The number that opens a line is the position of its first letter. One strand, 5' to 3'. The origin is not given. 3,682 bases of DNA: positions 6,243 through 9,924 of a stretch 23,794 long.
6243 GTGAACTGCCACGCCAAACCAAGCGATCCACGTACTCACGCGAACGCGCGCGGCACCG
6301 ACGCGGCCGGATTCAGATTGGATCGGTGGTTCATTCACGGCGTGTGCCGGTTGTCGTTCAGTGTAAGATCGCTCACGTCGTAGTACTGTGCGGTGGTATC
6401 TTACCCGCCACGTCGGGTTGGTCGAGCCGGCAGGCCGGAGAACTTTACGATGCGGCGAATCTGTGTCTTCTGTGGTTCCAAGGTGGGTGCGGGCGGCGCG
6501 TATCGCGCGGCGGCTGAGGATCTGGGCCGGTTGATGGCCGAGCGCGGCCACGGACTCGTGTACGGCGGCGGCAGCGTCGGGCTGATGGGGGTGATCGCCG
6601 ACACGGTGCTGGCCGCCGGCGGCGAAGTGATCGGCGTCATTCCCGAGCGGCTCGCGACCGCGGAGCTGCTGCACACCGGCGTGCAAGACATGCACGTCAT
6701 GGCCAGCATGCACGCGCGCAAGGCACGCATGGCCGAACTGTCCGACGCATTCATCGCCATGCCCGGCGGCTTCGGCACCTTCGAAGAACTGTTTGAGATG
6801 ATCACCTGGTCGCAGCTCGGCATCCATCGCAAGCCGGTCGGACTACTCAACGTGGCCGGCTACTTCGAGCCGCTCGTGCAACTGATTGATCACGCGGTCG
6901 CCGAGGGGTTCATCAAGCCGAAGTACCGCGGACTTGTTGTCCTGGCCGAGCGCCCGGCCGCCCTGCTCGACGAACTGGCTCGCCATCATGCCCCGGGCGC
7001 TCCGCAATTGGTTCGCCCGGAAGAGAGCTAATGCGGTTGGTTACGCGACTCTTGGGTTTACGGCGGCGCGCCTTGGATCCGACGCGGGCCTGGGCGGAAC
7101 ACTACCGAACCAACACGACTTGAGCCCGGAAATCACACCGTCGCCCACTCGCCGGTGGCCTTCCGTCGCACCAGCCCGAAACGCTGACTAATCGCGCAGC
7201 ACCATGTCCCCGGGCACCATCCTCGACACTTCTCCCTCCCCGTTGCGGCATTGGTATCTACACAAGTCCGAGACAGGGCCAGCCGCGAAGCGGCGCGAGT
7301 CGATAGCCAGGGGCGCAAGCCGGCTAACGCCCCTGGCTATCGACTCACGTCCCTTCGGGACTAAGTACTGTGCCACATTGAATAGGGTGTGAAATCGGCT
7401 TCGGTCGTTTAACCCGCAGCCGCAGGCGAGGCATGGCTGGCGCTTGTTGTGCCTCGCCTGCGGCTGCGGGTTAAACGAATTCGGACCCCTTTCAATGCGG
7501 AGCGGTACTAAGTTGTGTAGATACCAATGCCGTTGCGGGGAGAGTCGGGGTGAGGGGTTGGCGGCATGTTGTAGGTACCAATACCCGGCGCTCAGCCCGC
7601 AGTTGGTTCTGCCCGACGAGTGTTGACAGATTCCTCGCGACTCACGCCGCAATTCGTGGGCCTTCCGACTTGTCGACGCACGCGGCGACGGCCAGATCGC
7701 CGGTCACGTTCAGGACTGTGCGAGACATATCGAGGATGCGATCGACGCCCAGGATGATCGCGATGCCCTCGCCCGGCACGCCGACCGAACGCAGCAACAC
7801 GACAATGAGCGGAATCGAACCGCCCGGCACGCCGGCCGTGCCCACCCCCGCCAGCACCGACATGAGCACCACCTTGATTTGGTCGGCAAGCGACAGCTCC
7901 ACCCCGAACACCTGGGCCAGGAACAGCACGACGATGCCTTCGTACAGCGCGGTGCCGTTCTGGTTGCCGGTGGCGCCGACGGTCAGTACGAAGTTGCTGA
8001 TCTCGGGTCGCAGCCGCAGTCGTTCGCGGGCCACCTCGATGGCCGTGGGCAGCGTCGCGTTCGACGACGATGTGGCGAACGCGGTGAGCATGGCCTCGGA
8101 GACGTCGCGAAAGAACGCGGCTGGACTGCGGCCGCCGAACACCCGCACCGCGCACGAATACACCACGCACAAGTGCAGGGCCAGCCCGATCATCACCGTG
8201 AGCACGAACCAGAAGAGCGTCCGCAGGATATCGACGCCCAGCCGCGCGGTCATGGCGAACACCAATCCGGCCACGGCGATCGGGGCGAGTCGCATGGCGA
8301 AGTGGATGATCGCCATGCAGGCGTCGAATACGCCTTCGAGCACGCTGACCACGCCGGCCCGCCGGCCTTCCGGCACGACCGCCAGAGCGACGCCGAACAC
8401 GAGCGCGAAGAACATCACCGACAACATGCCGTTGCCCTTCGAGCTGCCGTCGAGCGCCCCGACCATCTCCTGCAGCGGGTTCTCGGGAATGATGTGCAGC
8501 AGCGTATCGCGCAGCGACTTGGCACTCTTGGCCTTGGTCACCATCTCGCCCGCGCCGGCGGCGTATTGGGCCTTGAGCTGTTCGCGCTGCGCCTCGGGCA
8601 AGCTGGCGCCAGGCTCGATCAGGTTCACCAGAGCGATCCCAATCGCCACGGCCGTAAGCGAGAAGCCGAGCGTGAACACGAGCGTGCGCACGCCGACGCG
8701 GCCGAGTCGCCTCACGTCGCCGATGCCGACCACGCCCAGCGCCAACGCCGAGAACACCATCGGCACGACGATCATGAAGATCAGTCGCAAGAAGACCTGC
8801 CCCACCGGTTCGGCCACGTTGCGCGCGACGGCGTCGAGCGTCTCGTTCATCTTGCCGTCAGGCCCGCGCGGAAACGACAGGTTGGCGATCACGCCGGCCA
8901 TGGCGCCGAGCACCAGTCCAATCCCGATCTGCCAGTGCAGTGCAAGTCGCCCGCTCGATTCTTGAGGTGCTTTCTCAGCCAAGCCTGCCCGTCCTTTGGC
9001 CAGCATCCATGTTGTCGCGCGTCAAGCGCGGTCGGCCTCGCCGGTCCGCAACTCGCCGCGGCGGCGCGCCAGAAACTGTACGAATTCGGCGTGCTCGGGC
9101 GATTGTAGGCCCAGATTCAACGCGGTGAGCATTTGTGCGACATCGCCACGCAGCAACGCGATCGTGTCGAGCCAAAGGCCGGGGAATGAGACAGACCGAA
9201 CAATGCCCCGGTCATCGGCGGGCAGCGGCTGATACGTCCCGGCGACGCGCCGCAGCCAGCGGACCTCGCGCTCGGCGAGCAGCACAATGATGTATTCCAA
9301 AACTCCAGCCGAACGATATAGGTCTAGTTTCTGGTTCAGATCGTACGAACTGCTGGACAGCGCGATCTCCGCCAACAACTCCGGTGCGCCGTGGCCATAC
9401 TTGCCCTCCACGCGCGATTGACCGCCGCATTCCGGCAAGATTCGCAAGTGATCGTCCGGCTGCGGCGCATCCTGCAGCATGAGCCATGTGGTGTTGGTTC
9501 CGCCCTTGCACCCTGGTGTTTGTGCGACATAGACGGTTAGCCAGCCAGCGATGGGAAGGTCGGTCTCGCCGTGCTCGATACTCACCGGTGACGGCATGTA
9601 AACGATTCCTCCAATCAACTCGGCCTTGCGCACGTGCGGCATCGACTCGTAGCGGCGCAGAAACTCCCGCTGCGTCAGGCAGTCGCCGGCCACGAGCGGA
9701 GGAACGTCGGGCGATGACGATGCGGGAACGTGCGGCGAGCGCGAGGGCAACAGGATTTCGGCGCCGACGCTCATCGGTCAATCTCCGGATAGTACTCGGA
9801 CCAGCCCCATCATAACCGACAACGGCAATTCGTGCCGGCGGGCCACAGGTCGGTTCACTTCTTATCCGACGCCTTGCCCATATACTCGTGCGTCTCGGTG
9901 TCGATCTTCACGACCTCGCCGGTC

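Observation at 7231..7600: ~310-bp element bounded by ~30-bp inverted repeats and packed with perfect hairpins: candidate MITE or novel structured RNA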

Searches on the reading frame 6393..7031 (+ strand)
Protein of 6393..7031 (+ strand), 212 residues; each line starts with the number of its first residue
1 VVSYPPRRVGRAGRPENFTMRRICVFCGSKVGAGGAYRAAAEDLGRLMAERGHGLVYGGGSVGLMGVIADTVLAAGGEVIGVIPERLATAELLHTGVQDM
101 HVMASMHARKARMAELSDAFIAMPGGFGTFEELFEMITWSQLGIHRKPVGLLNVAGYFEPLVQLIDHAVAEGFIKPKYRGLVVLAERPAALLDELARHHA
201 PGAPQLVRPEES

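Call 13: search_protein_families(library=pfam, proteins=[window:6393-7031:+])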
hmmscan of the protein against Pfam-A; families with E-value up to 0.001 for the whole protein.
window:6393-7031:+ (212 aa): 2 families
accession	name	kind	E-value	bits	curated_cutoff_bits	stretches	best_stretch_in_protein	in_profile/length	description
PF03641.19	Lysine_decarbox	-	6.3e-46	156.2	27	1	65-194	1-130/131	Possible lysine decarboxylase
PF18306.6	LDcluster4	-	1.7e-13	50.9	26.3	1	32-135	12-112/151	SLOG cluster4 family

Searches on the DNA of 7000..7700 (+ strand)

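Call 5: search_rna_families(source=window, start=7000, end=7700, threshold=evalue, max_evalue=10)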
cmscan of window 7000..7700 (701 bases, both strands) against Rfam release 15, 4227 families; matches with E-value up to 10: 14.
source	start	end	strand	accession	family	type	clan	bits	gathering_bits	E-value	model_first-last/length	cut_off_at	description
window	7307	7362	+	RF01687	Acido-Lenti-1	Gene; sRNA;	-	36.3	37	1.5e-06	1-46/46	no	Acido-Lenti-1 RNA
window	7292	7347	-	RF03766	mir-3155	Gene; miRNA;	-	34.2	70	3.2e-05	1-56/56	no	mir-3155 microRNA precursor family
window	7281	7336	-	RF01687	Acido-Lenti-1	Gene; sRNA;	-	32.7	37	1.4e-05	1-46/46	no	Acido-Lenti-1 RNA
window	7296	7351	+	RF03766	mir-3155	Gene; miRNA;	-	32.4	70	0.0001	1-56/56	no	mir-3155 microRNA precursor family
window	7288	7355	+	RF00802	mir-207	Gene; miRNA;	-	22.8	88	0.11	1-78/78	no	mir-207 microRNA precursor family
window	7400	7479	-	RF03587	mir-1202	Gene; miRNA;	-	22.5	80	0.07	1-80/80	no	mir-1202 microRNA precursor family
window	7411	7473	+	RF00802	mir-207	Gene; miRNA;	-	22.2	88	0.15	1-78/78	no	mir-207 microRNA precursor family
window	7291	7352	+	RF04135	MIR5062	Gene; miRNA;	-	21.6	140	0.12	1-158/158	no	MIR5062 microRNA precursor family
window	7290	7353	-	RF00802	mir-207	Gene; miRNA;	-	20.8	88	0.33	1-78/78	no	mir-207 microRNA precursor family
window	7409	7474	+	RF00838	mir-252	Gene; miRNA;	CL00135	18.8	45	0.82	1-77/77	no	mir-252 microRNA precursor family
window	7533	7602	-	RF00942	mir-1224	Gene; miRNA;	-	17.8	105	2.8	1-86/86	no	mir-1224 microRNA precursor family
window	7306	7339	+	RF00922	mir-673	Gene; miRNA;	-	16.6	100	5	1-83/83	no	mir-673 microRNA precursor family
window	7559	7649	-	RF00660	mir-214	Gene; miRNA;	-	15.7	66.7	0.98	1-101/101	no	mir-214 microRNA precursor family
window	7246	7341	+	RF00481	HCV_X3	Cis-reg;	-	13.9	65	7.7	1-105/105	no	Hepatitis C virus 3' X element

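Call 8: search_rna_families(source=window, start=7200, end=7620, threshold=evalue, max_evalue=0.001, show_alignments=4)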
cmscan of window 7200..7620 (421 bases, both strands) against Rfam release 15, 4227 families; matches with E-value up to 0.001: 5.
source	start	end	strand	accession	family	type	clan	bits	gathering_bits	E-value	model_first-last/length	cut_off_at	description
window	7307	7362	+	RF01687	Acido-Lenti-1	Gene; sRNA;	-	36.3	37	9.1e-07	1-46/46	no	Acido-Lenti-1 RNA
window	7292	7347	-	RF03766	mir-3155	Gene; miRNA;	-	34.2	70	1.9e-05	1-56/56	no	mir-3155 microRNA precursor family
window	7281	7336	-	RF01687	Acido-Lenti-1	Gene; sRNA;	-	32.7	37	8.5e-06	1-46/46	no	Acido-Lenti-1 RNA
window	7296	7351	+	RF03766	mir-3155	Gene; miRNA;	-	32.4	70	6.2e-05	1-56/56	no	mir-3155 microRNA precursor family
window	7407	7476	+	RF01390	isrG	Gene; sRNA;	-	23.5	100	0.00019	117-217/279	no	isrG Hfq binding RNA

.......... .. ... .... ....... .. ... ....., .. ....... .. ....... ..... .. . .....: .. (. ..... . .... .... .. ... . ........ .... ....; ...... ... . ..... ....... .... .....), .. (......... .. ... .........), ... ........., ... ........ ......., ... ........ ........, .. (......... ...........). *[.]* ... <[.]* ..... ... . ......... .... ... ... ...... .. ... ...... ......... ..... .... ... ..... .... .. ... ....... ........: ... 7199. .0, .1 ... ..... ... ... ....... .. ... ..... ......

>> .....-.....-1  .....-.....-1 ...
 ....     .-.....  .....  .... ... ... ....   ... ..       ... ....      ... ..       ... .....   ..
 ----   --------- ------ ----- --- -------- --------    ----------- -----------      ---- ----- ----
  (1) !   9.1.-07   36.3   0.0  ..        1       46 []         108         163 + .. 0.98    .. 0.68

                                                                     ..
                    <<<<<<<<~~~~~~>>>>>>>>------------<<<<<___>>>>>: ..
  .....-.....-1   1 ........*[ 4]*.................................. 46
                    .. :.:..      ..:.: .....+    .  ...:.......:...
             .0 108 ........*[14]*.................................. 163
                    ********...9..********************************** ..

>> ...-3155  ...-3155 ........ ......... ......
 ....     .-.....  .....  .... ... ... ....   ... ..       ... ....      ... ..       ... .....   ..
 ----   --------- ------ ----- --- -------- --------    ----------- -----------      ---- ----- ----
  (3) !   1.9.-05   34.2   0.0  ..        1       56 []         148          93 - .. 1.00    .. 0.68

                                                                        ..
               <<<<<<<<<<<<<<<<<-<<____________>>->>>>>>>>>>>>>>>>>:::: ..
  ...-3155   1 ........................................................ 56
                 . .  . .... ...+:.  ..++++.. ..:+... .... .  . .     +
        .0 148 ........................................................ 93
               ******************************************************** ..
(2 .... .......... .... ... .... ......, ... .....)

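Call 15: search_dna_similar(query=window:7225-7600:+, collection=plasmids, mode=distant, max_evalue=0.01)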
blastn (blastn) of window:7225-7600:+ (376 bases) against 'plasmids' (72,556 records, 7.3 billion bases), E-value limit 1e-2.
No match.

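Call 16: search_dna_similar(query=window:7225-7600:+, collection=phages, mode=distant, max_evalue=0.01)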
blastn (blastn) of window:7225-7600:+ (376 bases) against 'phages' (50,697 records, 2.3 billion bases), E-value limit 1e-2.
No match.

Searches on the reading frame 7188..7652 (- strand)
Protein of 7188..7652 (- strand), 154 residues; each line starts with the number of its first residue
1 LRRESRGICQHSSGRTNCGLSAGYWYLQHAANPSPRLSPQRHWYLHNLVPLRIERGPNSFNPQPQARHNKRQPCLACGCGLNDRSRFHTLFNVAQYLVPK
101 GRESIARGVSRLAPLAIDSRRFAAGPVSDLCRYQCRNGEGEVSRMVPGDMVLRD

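Call 13: search_protein_families(library=pfam, proteins=[window:7188-7652:-])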
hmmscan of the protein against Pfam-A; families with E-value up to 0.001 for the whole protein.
window:7188-7652:- (154 aa): 0 families

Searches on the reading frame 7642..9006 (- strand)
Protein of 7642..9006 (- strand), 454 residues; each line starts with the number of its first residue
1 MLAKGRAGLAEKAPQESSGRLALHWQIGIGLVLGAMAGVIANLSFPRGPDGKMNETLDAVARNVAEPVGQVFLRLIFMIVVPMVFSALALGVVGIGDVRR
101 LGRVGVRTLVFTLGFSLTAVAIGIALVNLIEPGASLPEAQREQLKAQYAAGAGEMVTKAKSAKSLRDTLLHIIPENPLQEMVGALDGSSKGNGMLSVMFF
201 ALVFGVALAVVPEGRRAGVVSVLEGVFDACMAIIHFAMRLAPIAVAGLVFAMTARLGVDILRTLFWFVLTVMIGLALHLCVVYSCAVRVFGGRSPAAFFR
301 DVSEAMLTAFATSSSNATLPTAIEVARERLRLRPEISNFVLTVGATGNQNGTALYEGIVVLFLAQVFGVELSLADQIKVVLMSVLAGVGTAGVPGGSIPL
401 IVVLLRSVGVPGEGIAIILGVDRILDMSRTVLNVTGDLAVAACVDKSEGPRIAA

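Call 13: search_protein_families(library=pfam, proteins=[window:7642-9006:-])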
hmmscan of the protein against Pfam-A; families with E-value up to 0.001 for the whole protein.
window:7642-9006:- (454 aa): 1 family
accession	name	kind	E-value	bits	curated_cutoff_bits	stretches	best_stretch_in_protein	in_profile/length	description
PF00375.23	SDF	-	2.6e-113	379.4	27.9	1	23-446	1-386/387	Sodium:dicarboxylate symporter family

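Call 14: find_encoding_contigs(protein=window:7642-9006:-, flank=10000, max_places=10)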
Protein window:7642-9006:- (454 aa): 4 contigs read that carry it; 1 place shown.
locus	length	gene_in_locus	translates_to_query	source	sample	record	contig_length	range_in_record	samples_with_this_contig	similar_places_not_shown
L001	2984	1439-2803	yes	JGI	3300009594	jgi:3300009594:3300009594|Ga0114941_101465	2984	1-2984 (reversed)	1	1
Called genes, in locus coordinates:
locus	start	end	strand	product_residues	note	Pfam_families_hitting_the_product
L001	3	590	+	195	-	?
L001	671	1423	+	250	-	PF05685:Uma2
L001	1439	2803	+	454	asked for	PF00375:SDF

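Call 52: find_homologous_proteins(query=window:7645-9006:-, max_evalue=1e-50)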
Query window:7645-9006:- (454 aa): 7997 proteins with E <= 1e-50 among 8000 candidates; the best 120 are listed.
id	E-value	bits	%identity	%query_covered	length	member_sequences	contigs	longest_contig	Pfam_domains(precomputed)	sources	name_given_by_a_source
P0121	1.1e-272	922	99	99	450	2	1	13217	PF00375.24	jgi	jgi:DAACS family dicarboxylate/amino acid:cation (Na+ or H+) symporter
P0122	1.8e-245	833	91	97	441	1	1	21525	PF00375.24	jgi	jgi:DAACS family dicarboxylate/amino acid:cation (Na+ or H+) symporter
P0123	2.0e-235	800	88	96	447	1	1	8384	PF00375.24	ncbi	-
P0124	8.8e-186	636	75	87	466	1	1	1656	PF00375.24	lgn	-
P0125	3.5e-183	628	69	98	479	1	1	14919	PF00375.24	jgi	jgi:DAACS family dicarboxylate/amino acid:cation (Na+ or H+) symporter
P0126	1.7e-181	622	69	95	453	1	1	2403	PF00375.24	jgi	jgi:DAACS family dicarboxylate/amino acid:cation (Na+ or H+) symporter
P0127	4.6e-181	621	69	97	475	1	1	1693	PF00375.24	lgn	-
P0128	3.1e-180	618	69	94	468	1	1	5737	PF00375.24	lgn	-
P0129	4.3e-180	617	68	94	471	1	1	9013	PF00375.24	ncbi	-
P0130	9.8e-180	616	68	96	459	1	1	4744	PF00375.24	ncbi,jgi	jgi:DAACS family dicarboxylate/amino acid:cation (Na+ or H+) symporter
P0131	2.6e-179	615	68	94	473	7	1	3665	PF00375.24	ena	-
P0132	6.5e-177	607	66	97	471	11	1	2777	PF00375.24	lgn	-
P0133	1.0e-176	606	67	98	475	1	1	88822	PF00375.24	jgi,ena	-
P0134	1.5e-176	606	70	90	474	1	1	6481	PF00375.24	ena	-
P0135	1.7e-176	606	66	98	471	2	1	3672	PF00375.24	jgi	jgi:DAACS family dicarboxylate/amino acid:cation (Na+ or H+) symporter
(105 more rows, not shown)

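Call 53: find_encoding_contigs(protein=P0121, flank=4000, max_places=3)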
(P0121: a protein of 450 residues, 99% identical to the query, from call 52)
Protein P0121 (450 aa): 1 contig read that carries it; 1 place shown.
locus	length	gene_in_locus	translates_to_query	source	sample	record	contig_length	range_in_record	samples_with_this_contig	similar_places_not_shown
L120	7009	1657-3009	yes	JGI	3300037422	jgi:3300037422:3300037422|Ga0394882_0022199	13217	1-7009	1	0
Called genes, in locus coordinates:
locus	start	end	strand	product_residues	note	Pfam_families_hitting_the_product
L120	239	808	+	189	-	PF08207:EFP_N, PF01132:EFP, PF09285:Elong-fact-P_C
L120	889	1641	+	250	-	PF05685:Uma2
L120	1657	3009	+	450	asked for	PF00375:SDF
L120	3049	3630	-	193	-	PF18306:LDcluster4, PF03641:Lysine_decarbox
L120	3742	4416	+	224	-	-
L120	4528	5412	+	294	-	PF01261:AP_endonuc_2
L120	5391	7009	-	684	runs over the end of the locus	PF12831:FAD_oxidored, PF25275:Golvesin_C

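Call 54: find_encoding_contigs(protein=P0122, flank=4000, max_places=3)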
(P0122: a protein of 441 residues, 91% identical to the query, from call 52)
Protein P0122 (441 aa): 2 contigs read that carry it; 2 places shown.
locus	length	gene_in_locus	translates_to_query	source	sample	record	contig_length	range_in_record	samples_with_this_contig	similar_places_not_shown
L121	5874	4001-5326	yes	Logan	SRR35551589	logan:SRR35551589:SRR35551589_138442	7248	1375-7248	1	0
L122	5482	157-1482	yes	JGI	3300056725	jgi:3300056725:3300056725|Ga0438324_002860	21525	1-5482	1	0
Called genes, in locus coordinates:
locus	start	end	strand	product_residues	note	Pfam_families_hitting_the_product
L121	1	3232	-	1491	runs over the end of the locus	PF13195:DUF4011 (weak), PF13086:AAA_11, PF13245:AAA_19 (faint), PF13604:AAA_30 (faint), PF13086:AAA_11, PF13087:AAA_12, PF18741:MTES_1575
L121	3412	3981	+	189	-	PF08207:EFP_N, PF01132:EFP, PF09285:Elong-fact-P_C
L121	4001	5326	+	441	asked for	PF00375:SDF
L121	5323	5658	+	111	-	-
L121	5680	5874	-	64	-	?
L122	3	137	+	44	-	?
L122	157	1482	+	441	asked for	PF00375:SDF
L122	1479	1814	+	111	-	-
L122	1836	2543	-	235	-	PF18306:LDcluster4, PF03641:Lysine_decarbox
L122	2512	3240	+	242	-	-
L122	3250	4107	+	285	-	PF01261:AP_endonuc_2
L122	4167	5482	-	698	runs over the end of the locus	PF12831:FAD_oxidored, PF25275:Golvesin_C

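Call 55: find_encoding_contigs(protein=P0123, flank=4000, max_places=3)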
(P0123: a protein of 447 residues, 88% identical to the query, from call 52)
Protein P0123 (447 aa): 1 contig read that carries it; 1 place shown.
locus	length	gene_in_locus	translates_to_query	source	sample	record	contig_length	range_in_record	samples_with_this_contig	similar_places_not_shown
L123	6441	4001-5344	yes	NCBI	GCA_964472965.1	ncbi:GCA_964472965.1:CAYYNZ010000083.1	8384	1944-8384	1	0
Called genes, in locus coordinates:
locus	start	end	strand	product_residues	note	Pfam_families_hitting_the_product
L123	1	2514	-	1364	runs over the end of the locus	PF13086:AAA_11 (weak), PF13245:AAA_19 (faint), PF13604:AAA_30 (faint), PF13086:AAA_11, PF13087:AAA_12, PF18741:MTES_1575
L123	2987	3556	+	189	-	PF08207:EFP_N, PF01132:EFP, PF09285:Elong-fact-P_C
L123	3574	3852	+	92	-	-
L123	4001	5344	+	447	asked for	PF00375:SDF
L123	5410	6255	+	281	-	PF05685:Uma2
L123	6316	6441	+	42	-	?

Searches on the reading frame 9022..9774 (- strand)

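Call 51: search_protein_families(library=pfam, proteins=[window:9022-9774:-], max_evalue=0.00001)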
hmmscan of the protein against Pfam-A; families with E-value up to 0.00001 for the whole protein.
window:9022-9774:- (250 aa): 1 family
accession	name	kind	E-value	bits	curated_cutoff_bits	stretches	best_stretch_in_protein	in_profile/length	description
PF05685.18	Uma2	-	3.4e-21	75.9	27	1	40-203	6-170/172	Putative restriction endonuclease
